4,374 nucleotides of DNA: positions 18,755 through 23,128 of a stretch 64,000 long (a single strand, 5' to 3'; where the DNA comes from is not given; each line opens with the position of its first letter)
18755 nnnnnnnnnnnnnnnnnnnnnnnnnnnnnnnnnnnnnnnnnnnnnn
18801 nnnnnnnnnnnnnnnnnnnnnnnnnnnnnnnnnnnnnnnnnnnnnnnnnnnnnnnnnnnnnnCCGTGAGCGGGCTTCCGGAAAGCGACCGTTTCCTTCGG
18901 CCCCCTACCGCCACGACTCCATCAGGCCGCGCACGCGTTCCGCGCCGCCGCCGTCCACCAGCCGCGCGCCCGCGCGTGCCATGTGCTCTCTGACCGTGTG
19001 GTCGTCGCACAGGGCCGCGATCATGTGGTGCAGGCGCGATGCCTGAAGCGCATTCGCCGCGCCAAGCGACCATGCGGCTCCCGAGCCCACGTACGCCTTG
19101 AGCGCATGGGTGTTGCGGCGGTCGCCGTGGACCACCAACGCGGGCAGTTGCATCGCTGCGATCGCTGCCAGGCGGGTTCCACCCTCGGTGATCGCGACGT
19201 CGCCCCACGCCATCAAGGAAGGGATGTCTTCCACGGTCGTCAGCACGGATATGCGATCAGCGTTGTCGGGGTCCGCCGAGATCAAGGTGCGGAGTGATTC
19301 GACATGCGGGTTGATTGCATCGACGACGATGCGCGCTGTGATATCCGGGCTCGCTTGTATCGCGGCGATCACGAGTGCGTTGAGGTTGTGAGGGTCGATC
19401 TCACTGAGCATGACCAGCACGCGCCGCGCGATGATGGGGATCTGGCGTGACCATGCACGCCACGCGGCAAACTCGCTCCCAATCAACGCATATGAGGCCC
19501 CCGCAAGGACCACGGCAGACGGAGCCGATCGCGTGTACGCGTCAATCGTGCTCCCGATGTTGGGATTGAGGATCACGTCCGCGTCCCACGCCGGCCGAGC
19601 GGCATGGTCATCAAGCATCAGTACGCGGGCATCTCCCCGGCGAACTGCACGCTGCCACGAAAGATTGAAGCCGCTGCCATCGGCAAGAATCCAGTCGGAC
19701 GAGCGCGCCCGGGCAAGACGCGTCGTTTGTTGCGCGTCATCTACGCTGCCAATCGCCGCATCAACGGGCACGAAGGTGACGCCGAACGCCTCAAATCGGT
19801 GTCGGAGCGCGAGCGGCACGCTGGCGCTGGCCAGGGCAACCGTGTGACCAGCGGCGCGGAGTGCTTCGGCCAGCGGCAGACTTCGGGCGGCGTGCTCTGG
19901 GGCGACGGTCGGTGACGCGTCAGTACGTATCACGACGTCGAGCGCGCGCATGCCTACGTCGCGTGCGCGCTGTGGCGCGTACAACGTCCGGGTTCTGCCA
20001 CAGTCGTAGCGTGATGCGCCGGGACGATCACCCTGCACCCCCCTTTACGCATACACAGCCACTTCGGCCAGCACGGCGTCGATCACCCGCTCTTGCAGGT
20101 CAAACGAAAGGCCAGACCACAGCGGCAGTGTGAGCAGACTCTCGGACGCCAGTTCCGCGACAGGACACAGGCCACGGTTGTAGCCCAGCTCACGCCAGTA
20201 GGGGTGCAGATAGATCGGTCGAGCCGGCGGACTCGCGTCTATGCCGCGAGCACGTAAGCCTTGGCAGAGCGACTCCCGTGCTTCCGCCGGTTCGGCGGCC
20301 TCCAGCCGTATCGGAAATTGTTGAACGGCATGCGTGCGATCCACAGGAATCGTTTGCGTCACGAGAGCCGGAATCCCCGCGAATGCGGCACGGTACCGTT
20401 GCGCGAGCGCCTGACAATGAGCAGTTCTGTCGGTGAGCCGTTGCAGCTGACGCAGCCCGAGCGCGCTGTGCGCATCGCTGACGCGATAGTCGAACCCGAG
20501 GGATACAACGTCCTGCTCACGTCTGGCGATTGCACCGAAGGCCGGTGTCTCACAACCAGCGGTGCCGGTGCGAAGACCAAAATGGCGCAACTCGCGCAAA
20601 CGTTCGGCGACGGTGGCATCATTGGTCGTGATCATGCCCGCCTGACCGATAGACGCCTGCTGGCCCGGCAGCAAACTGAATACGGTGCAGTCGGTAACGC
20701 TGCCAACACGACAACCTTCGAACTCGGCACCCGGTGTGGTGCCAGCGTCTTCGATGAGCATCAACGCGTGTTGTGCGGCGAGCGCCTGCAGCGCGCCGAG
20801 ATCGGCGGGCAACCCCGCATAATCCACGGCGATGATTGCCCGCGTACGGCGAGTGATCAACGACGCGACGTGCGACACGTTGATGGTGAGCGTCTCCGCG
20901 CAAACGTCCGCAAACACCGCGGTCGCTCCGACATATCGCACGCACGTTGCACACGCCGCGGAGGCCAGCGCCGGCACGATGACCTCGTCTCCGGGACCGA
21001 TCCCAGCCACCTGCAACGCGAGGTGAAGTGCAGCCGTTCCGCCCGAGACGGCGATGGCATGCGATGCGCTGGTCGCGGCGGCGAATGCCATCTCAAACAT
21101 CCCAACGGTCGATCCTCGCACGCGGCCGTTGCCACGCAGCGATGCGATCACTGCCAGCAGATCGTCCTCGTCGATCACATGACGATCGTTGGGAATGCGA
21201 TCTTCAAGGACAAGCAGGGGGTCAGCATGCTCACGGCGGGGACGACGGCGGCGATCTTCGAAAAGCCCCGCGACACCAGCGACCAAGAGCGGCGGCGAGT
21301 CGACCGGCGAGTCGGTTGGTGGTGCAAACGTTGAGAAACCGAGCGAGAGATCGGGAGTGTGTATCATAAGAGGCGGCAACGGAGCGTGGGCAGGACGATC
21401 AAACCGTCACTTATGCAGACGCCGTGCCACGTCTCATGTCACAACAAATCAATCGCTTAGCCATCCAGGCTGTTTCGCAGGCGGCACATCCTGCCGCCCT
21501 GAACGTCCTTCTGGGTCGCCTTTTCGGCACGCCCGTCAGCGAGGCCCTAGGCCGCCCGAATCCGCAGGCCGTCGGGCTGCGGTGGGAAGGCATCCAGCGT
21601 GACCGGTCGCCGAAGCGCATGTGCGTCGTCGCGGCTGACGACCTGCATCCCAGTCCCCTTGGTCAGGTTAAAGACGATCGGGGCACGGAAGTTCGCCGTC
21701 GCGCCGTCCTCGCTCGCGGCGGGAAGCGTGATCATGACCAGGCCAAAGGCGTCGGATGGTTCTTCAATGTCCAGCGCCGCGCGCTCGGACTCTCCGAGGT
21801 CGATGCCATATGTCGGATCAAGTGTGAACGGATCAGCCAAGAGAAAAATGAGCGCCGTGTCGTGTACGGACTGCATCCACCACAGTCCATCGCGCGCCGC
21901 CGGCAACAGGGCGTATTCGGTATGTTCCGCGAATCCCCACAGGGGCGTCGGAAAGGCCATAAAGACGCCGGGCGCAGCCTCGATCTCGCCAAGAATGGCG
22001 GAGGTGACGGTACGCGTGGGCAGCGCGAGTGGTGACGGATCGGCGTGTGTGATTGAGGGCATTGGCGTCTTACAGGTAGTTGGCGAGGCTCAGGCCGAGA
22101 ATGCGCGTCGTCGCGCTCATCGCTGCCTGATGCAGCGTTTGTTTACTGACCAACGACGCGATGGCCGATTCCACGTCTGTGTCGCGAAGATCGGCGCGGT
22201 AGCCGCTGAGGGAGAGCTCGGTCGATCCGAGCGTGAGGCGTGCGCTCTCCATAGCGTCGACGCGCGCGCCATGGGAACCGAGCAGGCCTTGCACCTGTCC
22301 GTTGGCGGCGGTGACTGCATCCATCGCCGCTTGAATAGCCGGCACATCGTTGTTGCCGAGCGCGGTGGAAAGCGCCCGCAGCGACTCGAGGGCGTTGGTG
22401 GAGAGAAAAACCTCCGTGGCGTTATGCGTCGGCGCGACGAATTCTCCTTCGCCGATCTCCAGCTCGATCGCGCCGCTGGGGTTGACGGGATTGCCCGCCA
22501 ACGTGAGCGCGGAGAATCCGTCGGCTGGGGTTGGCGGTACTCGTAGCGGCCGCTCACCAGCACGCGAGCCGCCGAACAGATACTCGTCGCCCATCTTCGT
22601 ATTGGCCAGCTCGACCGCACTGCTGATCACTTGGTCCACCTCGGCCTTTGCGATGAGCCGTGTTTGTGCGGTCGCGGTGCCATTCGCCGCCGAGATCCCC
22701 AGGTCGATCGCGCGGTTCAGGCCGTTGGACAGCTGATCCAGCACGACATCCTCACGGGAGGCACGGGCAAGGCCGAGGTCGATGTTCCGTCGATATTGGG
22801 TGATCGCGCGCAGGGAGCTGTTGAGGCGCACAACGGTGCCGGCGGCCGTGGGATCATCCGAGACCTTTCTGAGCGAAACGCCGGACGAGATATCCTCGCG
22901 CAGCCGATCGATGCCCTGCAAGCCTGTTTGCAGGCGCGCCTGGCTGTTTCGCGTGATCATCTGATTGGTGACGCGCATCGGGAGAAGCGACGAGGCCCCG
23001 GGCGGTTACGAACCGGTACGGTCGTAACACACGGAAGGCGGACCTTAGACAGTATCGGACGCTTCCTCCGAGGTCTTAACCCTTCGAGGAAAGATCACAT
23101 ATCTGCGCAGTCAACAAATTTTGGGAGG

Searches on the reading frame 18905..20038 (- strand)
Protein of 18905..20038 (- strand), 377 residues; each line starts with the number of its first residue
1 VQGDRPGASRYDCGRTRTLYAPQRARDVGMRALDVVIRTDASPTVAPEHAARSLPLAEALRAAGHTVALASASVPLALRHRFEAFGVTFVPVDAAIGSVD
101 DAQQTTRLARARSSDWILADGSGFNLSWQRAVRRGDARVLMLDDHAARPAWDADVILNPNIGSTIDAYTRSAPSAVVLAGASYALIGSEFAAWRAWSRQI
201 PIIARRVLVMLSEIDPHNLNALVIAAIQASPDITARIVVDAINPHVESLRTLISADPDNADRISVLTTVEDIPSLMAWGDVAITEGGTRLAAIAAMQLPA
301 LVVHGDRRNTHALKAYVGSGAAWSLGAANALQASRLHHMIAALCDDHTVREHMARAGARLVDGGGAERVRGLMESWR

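Call 4: search_protein_families(library=pfam, proteins=[window:18905-20038:-], max_evalue=0.01)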
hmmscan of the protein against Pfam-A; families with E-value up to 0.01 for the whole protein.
window:18905-20038:- (377 aa): 1 family
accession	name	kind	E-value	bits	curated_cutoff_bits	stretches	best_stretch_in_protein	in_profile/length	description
PF19183.5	DUF5865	-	0.00046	20.5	26.1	1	164-215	19-70/210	Family of unknown function (DUF5865)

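Call 53: search_protein_families(library=pfam, proteins=[window:18905-20038:-], max_evalue=5)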
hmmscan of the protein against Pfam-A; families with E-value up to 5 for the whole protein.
window:18905-20038:- (377 aa): 2 families
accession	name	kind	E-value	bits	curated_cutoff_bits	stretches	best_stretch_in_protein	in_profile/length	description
PF19183.5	DUF5865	-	0.00046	20.5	26.1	1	164-215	19-70/210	Family of unknown function (DUF5865)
PF02310.24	B12-binding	-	0.039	14.2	32.1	1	56-140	20-110/121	B12 binding domain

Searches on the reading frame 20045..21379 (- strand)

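Call 47: search_protein_families(library=pfam, proteins=[window:20045-21379:-], max_evalue=0.001)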
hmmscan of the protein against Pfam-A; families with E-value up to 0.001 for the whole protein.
window:20045-21379:- (444 aa): 2 families
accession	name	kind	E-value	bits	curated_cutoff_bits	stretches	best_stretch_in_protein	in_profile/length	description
PF01041.23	DegT_DnrJ_EryC1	-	2.9e-87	293.6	19.8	1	69-436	3-359/360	DegT/DnrJ/EryC1/StrS aminotransferase family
PF00155.27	Aminotran_1_2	-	0.0002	21.1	19.7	1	104-182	64-150/361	Aminotransferase class I and II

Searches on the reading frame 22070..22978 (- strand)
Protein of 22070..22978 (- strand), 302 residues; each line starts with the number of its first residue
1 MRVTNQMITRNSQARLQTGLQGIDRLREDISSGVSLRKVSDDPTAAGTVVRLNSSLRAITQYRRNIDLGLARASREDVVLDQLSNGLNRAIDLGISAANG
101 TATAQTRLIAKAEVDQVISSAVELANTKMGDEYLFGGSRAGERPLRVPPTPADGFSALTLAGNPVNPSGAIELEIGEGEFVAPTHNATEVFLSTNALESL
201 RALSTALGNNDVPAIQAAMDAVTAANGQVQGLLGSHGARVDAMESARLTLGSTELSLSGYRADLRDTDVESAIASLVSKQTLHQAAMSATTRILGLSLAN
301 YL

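Call 47: search_protein_families(library=pfam, proteins=[window:22070-22978:-], max_evalue=0.001)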
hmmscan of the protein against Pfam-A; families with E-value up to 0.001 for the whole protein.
window:22070-22978:- (302 aa): 2 families
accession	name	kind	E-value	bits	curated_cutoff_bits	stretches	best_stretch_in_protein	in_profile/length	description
PF00669.25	Flagellin_N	-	2.8e-11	44.1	26.6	1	4-138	2-137/139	Bacterial flagellin N-terminal helical region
PF00700.27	Flagellin_C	-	0.00034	21.3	23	1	220-302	2-86/86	Bacterial flagellin C-terminal helical region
